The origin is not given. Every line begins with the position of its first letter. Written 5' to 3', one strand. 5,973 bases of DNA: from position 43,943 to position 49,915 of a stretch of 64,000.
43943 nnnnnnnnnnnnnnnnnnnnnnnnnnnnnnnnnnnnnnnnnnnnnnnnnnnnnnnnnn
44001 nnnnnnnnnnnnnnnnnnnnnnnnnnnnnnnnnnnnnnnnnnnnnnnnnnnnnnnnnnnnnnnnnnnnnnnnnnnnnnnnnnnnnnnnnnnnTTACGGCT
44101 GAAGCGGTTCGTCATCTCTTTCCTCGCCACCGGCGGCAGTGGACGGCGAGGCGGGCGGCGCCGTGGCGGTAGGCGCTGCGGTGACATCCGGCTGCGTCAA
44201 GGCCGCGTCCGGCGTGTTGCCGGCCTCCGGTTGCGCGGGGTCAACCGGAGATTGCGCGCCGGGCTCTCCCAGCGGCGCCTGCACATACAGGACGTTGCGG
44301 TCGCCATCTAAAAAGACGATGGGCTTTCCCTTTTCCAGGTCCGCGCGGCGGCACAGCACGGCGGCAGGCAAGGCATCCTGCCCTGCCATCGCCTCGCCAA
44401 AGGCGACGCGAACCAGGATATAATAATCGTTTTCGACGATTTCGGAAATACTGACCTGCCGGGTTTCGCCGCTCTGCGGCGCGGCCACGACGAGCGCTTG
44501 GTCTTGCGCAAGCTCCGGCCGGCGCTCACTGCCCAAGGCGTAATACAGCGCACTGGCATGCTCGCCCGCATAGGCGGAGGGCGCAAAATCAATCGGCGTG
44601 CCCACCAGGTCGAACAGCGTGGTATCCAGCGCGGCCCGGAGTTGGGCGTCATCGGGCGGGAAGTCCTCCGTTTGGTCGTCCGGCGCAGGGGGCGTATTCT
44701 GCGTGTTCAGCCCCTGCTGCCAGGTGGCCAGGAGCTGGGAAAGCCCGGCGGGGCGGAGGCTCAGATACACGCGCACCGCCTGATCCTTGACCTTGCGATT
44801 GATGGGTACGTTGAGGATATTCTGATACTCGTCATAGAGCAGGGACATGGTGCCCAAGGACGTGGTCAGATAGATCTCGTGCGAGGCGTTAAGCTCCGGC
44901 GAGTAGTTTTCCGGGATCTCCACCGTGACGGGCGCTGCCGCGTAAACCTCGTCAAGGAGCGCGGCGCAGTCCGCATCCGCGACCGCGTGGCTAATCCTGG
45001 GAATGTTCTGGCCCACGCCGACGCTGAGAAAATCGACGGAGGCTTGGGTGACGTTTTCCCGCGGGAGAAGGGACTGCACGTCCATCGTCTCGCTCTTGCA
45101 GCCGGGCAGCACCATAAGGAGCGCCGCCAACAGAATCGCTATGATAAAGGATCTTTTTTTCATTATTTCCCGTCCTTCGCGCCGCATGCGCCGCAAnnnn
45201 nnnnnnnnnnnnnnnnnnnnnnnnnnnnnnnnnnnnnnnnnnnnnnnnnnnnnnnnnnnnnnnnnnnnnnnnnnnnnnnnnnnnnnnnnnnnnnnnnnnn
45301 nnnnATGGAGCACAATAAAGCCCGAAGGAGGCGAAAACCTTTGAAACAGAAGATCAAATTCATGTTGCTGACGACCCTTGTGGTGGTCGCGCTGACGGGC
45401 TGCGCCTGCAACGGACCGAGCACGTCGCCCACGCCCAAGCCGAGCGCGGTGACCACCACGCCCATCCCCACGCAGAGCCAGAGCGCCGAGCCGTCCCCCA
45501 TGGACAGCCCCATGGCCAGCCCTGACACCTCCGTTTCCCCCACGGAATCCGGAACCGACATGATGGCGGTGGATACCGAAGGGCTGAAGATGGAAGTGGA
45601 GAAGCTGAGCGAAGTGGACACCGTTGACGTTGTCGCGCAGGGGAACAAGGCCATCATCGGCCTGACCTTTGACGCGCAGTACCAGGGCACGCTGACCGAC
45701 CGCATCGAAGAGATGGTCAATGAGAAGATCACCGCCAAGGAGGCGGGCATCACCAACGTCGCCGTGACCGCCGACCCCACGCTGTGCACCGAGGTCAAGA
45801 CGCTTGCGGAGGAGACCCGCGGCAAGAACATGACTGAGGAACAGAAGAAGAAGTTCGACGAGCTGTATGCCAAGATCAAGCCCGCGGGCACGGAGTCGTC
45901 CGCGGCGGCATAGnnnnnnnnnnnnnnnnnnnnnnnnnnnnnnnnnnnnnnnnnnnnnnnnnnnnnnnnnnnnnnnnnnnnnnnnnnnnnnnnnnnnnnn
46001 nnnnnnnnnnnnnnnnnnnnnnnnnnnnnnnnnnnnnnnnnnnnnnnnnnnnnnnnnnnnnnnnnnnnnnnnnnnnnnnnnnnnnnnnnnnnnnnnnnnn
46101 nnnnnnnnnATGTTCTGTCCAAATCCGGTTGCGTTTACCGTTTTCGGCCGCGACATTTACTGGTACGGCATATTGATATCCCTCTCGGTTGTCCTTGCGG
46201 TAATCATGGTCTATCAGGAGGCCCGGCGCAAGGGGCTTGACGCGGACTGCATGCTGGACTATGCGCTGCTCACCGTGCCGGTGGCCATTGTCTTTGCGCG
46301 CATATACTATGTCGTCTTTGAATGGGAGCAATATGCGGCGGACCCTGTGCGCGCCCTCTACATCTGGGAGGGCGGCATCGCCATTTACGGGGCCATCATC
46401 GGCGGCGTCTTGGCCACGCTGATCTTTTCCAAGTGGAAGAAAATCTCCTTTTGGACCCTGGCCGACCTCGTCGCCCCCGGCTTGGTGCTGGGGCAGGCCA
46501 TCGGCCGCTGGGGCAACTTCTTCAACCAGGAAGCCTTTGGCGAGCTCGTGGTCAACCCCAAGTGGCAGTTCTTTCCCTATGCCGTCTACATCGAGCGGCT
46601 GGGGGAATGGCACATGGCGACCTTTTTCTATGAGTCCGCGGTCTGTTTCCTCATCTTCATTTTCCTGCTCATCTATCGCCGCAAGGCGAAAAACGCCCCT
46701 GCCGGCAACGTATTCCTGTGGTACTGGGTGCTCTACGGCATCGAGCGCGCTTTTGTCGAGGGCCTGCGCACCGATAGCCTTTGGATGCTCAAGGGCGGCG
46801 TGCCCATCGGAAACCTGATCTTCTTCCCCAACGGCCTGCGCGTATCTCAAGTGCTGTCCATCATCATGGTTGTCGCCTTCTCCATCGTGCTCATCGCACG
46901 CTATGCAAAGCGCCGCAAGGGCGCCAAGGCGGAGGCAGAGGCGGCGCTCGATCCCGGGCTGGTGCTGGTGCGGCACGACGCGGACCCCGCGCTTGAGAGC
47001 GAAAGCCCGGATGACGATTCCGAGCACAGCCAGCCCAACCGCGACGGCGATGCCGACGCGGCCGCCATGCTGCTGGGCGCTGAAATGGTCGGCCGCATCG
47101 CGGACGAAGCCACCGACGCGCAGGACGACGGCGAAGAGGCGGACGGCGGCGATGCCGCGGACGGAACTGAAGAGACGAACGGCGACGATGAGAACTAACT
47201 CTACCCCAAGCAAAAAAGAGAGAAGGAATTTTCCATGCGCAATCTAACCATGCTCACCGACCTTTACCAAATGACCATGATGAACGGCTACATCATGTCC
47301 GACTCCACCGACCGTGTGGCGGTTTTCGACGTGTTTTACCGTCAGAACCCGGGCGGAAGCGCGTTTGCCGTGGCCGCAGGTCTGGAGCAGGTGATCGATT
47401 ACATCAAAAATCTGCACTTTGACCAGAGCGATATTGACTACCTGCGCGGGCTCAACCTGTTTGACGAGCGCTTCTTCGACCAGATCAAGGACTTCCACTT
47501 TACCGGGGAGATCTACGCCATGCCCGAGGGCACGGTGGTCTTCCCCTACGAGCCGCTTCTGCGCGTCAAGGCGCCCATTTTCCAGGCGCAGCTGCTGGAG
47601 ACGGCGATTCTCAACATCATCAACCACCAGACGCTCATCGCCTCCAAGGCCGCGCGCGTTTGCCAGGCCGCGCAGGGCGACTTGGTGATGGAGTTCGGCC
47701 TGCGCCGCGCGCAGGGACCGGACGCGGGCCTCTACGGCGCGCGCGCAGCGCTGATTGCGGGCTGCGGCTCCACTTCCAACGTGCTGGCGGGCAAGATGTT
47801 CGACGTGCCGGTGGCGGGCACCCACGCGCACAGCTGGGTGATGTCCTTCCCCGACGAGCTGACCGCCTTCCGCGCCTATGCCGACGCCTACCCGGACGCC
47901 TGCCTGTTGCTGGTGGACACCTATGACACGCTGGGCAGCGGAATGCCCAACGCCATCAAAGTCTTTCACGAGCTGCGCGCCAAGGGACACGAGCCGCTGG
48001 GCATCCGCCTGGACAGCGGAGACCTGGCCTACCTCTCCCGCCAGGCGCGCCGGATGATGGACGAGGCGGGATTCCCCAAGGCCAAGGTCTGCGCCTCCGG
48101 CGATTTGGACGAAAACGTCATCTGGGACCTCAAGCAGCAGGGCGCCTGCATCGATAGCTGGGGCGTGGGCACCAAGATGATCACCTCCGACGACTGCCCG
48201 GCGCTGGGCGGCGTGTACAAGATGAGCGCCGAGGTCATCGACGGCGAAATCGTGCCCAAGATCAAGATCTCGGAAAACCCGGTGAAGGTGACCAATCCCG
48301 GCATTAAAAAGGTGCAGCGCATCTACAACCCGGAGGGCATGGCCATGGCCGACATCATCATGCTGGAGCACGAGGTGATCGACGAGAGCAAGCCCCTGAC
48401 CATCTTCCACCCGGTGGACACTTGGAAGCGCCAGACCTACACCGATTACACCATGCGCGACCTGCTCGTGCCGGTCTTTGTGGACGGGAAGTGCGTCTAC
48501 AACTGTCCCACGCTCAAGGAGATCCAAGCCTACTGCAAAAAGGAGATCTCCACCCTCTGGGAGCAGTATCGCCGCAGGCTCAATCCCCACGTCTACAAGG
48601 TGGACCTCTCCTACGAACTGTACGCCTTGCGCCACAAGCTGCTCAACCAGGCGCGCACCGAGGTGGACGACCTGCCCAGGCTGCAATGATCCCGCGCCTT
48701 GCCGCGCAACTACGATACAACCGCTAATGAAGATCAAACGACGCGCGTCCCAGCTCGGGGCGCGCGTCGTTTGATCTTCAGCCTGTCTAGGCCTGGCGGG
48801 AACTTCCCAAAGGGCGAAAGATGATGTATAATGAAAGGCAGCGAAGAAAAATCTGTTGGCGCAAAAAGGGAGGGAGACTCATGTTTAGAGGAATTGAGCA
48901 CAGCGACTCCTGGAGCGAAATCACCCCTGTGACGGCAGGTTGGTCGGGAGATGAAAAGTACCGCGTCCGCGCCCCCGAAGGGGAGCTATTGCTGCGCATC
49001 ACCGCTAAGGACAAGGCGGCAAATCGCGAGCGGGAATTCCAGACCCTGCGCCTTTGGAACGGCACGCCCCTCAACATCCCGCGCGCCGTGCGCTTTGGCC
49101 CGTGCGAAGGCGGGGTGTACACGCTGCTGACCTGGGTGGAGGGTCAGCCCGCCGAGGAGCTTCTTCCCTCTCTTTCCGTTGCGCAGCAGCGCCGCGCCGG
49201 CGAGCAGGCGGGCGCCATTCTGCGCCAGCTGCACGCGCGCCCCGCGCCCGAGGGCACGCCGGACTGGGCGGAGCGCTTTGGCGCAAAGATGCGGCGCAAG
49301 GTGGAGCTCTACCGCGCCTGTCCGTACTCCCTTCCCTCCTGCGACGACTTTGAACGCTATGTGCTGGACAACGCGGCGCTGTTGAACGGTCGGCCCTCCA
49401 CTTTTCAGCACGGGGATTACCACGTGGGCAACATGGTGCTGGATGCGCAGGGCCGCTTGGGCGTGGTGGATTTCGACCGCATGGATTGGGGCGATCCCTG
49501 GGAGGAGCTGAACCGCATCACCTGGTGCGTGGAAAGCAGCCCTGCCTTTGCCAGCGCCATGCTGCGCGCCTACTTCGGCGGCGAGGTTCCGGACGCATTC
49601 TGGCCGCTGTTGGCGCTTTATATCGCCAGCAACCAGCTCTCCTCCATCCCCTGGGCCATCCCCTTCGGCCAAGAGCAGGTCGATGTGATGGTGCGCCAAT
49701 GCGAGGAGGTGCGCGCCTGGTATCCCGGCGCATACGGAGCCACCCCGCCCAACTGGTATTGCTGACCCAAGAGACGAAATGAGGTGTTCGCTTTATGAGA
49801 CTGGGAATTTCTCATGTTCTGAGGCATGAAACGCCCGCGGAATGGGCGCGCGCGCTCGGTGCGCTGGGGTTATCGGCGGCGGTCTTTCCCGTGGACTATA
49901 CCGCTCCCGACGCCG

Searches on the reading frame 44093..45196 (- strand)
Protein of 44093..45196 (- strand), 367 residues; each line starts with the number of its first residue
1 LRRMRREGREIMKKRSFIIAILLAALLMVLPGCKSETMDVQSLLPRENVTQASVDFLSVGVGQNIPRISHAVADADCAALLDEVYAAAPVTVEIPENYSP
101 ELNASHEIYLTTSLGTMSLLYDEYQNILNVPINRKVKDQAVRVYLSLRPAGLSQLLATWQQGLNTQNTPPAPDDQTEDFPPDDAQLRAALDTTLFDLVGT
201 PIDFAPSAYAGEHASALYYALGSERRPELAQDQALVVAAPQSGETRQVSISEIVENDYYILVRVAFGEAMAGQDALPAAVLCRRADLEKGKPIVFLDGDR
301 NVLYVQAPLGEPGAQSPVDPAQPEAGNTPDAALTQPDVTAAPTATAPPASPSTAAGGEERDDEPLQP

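Call 10: search_protein_families(library=pfam, proteins=[window:44093-45196:-], max_evalue=0.01)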
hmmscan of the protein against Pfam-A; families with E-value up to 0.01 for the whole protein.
window:44093-45196:- (367 aa): 0 families

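Call 11: search_protein_families(library=ncbifam, proteins=[window:44093-45196:-], max_evalue=1)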
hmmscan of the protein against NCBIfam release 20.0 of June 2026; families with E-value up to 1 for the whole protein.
window:44093-45196:- (367 aa): 1 family
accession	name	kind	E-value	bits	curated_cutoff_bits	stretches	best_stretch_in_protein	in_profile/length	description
NF033894.1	Eex_IncN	subfamily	0.2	11.6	33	1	17-43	3-28/65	EexN family lipoprotein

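Call 14: find_homologous_proteins(query=window:44093-45196:-, max_evalue=0.001)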
Query window:44093-45196:- (367 aa): 20 proteins with E <= 0.001 among 8000 candidates.
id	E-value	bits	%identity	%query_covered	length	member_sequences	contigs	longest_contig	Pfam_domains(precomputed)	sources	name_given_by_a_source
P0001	6.1e-226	768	99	97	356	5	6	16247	-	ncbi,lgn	-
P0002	1.7e-103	365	51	97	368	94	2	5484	-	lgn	-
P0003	6.1e-103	363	49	92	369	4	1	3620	-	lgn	-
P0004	2.3e-94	335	50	92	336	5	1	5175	-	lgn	-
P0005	7.2e-94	333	50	92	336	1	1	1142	-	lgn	-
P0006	7.6e-94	333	49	97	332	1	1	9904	-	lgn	-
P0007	1.6e-91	326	50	97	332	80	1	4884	-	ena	-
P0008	3.5e-90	321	49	97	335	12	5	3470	-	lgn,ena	-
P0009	1.5e-89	319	48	89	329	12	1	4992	-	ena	-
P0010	4.8e-88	314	47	97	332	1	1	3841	-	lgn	-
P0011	1.4e-87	313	48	97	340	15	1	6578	-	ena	-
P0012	2.1e-86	309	46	96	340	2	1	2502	-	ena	-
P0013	4.0e-82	295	45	97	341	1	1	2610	-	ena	-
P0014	1.3e-79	286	45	97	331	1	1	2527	-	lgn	-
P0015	6.7e-79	284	44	97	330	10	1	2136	-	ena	-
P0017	9.7e-77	277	45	97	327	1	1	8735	-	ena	-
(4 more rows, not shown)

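Call 16: find_encoding_contigs(protein=P0006, flank=5000, max_places=2)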
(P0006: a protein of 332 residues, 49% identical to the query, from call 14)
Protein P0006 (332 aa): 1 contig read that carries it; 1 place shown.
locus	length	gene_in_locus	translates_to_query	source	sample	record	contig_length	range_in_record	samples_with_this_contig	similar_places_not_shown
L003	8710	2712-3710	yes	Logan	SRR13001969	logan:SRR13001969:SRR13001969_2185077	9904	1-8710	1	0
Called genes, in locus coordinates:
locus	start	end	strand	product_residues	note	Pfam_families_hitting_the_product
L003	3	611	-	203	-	?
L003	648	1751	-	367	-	PF01790:LGT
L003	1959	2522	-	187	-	PF09580:Spore_YhcN_YlaJ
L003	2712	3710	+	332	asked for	-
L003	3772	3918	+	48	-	-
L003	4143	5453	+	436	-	PF00465:Fe-ADH, PF13685:Fe-ADH_2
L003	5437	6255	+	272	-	PF00702:Hydrolase, PF13344:Hydrolase_6, PF13242:Hydrolase_like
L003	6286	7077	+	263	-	PF20434:BD-FAE, PF07859:Abhydrolase_3, PF00326:Peptidase_S9 (faint)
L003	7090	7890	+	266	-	PF20434:BD-FAE, PF07859:Abhydrolase_3, PF00326:Peptidase_S9 (weak)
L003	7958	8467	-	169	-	-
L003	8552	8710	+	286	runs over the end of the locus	PF08450:SGL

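Call 17: find_encoding_contigs(protein=P0017, flank=5000, max_places=2)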
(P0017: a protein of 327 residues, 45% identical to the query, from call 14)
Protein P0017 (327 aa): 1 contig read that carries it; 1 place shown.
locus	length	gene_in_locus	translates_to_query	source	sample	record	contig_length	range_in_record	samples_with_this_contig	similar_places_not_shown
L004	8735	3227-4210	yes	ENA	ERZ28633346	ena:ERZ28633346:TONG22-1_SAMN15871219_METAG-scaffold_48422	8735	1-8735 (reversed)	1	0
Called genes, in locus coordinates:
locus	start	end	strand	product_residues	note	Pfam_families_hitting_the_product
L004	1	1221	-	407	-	?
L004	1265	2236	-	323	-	PF01790:LGT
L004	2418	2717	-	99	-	PF09580:Spore_YhcN_YlaJ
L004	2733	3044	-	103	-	-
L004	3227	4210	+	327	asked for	-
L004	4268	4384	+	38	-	-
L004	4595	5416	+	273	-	PF00702:Hydrolase, PF13344:Hydrolase_6, PF13242:Hydrolase_like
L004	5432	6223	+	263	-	PF20434:BD-FAE, PF07859:Abhydrolase_3, PF00326:Peptidase_S9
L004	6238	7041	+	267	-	PF20434:BD-FAE, PF07859:Abhydrolase_3, PF00326:Peptidase_S9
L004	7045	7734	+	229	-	PF00702:Hydrolase, PF13419:HAD_2, PF13242:Hydrolase_like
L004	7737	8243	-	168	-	-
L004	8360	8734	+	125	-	?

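Call 18: find_encoding_contigs(protein=P0002, flank=5000, max_places=2)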
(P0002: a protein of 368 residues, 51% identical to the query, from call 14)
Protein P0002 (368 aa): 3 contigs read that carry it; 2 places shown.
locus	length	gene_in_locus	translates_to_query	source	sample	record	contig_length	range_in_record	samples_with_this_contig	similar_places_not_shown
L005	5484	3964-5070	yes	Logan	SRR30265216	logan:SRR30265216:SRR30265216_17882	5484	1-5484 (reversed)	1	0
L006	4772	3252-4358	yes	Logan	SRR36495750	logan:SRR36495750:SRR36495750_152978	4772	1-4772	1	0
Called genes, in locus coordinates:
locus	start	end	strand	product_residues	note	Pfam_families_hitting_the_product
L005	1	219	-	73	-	?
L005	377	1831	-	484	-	PF02749:QRPTase_N (faint), PF17767:NAPRTase_N, PF04095:NAPRTase (weak), PF17956:NAPRTase_C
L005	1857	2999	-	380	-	PF01790:LGT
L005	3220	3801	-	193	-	PF09580:Spore_YhcN_YlaJ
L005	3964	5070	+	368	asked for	-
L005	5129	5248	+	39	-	-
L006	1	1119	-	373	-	?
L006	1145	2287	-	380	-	PF01790:LGT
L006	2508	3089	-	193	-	PF09580:Spore_YhcN_YlaJ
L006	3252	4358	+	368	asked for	-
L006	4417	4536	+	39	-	-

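Call 19: find_encoding_contigs(protein=P0011, flank=5000, max_places=2)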
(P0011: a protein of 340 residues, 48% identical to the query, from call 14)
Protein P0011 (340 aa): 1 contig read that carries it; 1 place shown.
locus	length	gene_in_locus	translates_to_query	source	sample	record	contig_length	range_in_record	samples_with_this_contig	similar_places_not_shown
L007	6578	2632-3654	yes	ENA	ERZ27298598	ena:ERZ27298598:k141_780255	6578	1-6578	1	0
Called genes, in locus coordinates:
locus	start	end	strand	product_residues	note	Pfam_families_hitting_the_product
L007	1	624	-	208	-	?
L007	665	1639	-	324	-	PF01790:LGT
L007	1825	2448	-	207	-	PF09580:Spore_YhcN_YlaJ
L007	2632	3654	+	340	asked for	-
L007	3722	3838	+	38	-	-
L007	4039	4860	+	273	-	PF00702:Hydrolase, PF13344:Hydrolase_6, PF13242:Hydrolase_like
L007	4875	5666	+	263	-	PF20434:BD-FAE, PF07859:Abhydrolase_3, PF00326:Peptidase_S9 (weak)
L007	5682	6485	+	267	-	PF20434:BD-FAE, PF07859:Abhydrolase_3, PF00326:Peptidase_S9 (weak)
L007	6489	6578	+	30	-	?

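Call 37: find_encoding_contigs(protein=P0004, flank=2500, max_places=1)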
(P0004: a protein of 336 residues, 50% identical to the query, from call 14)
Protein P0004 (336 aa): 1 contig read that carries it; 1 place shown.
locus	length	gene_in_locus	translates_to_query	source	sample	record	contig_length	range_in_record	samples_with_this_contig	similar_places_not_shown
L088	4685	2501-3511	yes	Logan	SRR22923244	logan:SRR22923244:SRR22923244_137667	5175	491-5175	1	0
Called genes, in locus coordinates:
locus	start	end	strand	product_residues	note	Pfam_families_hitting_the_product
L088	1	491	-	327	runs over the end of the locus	?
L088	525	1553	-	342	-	PF01790:LGT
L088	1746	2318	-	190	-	PF09580:Spore_YhcN_YlaJ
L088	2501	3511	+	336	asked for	-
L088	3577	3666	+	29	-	-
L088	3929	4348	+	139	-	PF12953:DUF3842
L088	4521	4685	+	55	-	?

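Call 38: find_encoding_contigs(protein=P0007, flank=2500, max_places=1)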
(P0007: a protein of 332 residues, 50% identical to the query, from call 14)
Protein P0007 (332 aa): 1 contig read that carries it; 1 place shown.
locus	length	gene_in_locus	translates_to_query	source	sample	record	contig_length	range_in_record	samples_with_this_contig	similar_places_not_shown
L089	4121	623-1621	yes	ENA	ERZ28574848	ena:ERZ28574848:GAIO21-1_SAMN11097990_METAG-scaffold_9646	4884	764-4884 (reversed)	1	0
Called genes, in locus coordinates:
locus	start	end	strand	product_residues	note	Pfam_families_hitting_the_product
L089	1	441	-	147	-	?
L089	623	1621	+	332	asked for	-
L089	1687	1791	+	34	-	-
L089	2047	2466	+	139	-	PF12953:DUF3842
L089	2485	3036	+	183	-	PF13302:Acetyltransf_3, PF00583:Acetyltransf_1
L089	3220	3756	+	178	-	PF07155:ECF-ribofla_trS, PF09515:Thia_YuaJ (faint), PF12822:ECF_trnsprt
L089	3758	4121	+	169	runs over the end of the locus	-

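Call 39: find_encoding_contigs(protein=P0009, flank=2500, max_places=1)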
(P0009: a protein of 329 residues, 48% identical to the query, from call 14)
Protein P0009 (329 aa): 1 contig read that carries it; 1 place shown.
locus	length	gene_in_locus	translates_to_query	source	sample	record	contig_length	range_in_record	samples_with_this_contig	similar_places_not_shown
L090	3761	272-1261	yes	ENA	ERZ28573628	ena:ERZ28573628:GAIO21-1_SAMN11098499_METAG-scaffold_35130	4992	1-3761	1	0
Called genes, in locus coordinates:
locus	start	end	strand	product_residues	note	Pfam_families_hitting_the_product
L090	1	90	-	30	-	?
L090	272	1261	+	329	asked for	-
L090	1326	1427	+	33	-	-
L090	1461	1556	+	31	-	-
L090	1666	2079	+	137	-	PF12953:DUF3842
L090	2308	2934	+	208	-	PF07155:ECF-ribofla_trS, PF12822:ECF_trnsprt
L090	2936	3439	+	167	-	-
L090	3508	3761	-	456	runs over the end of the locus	PF00209:SNF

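Call 40: find_encoding_contigs(protein=P0010, flank=2500, max_places=1)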
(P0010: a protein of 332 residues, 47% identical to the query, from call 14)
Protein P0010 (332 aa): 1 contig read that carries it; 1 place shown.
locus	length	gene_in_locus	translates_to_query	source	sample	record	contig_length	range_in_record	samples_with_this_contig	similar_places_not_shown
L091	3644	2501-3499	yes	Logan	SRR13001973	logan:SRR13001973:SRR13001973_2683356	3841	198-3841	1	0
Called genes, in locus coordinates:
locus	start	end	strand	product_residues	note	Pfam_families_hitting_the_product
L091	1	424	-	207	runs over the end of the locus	?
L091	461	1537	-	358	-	PF01790:LGT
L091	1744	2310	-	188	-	PF09580:Spore_YhcN_YlaJ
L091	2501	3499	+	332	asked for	-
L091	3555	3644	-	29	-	?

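Call 41: find_encoding_contigs(protein=P0013, flank=2500, max_places=1)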
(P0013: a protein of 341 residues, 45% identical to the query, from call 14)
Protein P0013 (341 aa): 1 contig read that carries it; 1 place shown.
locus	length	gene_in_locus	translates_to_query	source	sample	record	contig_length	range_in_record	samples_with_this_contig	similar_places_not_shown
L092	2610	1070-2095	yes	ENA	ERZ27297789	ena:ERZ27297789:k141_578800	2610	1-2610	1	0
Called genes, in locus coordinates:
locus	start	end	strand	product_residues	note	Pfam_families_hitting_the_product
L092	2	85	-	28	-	?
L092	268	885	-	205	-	PF09580:Spore_YhcN_YlaJ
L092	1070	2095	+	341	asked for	-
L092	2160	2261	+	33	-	-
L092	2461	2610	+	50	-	?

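Call 85: find_related_loci(query=A4, collection=metagenome_contigs, flank=1500)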
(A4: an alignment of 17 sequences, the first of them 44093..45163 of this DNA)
Query A4 (356 aa) in metagenome_contigs; peptide patterns used: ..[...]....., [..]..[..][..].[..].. (x = any residue, [..] = any of these).
195 stretches matched a pattern; 12 encode a relative of the query (tblastn E <= 1e-3); 12 distinct loci.
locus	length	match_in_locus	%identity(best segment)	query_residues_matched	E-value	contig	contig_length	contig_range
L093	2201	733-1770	51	21-356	5e-111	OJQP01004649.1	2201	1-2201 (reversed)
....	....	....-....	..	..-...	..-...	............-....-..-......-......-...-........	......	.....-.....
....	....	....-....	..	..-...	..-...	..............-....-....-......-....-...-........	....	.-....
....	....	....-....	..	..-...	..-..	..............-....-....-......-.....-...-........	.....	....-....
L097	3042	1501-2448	48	21-356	1e-87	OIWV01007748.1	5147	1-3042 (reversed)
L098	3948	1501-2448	48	21-356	3e-87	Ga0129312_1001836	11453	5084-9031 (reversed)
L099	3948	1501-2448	48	21-356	5e-87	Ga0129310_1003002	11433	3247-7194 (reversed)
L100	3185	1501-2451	47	21-356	4e-87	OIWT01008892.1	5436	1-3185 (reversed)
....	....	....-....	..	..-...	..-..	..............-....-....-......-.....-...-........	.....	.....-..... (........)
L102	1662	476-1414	48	21-356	2e-88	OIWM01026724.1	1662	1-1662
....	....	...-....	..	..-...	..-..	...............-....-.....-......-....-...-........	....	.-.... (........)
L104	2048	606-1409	49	21-287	6e-75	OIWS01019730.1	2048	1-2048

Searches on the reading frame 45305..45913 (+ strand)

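Call 10: search_protein_families(library=pfam, proteins=[window:45305-45913:+], max_evalue=0.01)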
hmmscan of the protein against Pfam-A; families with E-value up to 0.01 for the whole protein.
window:45305-45913:+ (202 aa): 1 family
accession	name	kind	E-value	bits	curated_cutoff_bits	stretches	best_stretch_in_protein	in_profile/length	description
PF09580.15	Spore_YhcN_YlaJ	-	8.1e-12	45.9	26.3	1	95-191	63-157/158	Sporulation lipoprotein YhcN/YlaJ (Spore_YhcN_YlaJ)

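Call 11: search_protein_families(library=ncbifam, proteins=[window:45305-45913:+], max_evalue=1)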
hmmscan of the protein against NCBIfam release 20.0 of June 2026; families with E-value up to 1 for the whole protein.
window:45305-45913:+ (202 aa): 4 families
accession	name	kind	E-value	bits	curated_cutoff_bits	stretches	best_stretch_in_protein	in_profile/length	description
TIGR02898.1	spore_YhcN_YlaJ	subfamily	7.7e-13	49.1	99.75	1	22-191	4-156/158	YhcN/YlaJ family sporulation lipoprotein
NF058595.1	invert_tail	domain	0.02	15.2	37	1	9-49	46-83/113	lipo-invert putative C-terminal anchoring domain-containing protein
NF050047.1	blaELC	exception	0.067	12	840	1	18-82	8-73/434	ELC family class C beta-lactamase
NF033885.1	conj_TraP_IncI1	equivalog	0.091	12.5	135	1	22-103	17-96/217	conjugal transfer protein TraP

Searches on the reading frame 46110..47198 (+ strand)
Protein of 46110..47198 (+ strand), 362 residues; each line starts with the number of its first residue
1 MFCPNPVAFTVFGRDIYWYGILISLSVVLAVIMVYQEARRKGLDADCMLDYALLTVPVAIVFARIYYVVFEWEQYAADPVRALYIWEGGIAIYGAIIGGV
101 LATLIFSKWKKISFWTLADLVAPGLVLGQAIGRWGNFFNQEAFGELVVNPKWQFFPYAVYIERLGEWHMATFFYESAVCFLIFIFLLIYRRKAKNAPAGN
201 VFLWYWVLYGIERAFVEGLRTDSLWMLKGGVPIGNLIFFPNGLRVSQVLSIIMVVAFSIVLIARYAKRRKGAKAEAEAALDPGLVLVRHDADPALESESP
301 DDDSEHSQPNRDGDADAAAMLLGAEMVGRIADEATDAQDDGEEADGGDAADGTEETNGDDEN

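Call 10: search_protein_families(library=pfam, proteins=[window:46110-47198:+], max_evalue=0.01)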
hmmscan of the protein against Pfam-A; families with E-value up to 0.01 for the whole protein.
window:46110-47198:+ (362 aa): 1 family
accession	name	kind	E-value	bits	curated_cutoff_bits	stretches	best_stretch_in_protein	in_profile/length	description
PF01790.23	LGT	-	4.1e-67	226.4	24.9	1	6-262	1-239/240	Prolipoprotein diacylglyceryl transferase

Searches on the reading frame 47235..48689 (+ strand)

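Call 74: search_protein_families(library=pfam, proteins=[window:47235-48689:+], max_evalue=0.00001)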
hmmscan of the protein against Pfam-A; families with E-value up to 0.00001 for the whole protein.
window:47235-48689:+ (484 aa): 4 families
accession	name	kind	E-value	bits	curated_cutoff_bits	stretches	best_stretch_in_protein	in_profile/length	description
PF17956.6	NAPRTase_C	-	1.1e-38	132.5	23.3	1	358-465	2-110/111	Nicotinate phosphoribosyltransferase C-terminal domain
PF17767.7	NAPRTase_N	-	3.9e-38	131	32.6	1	6-130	1-125/125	Nicotinate phosphoribosyltransferase (NAPRTase) N-terminal domain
PF04095.22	NAPRTase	-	2.1e-07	31.4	20.8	1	151-341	3-209/239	Nicotinate phosphoribosyltransferase (NAPRTase) family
PF02749.22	QRPTase_N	-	2.2e-06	28.2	27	0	92-131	42-80/82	Quinolinate phosphoribosyl transferase, N-terminal domain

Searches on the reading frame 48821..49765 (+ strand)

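Call 74: search_protein_families(library=pfam, proteins=[window:48821-49765:+], max_evalue=0.00001)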
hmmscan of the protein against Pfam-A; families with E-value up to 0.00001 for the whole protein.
window:48821-49765:+ (314 aa): 1 family
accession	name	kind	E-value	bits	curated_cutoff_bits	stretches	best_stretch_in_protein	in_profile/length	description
PF01636.29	APH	-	5.3e-40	138.1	23.2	1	33-254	1-232/239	Phosphotransferase enzyme family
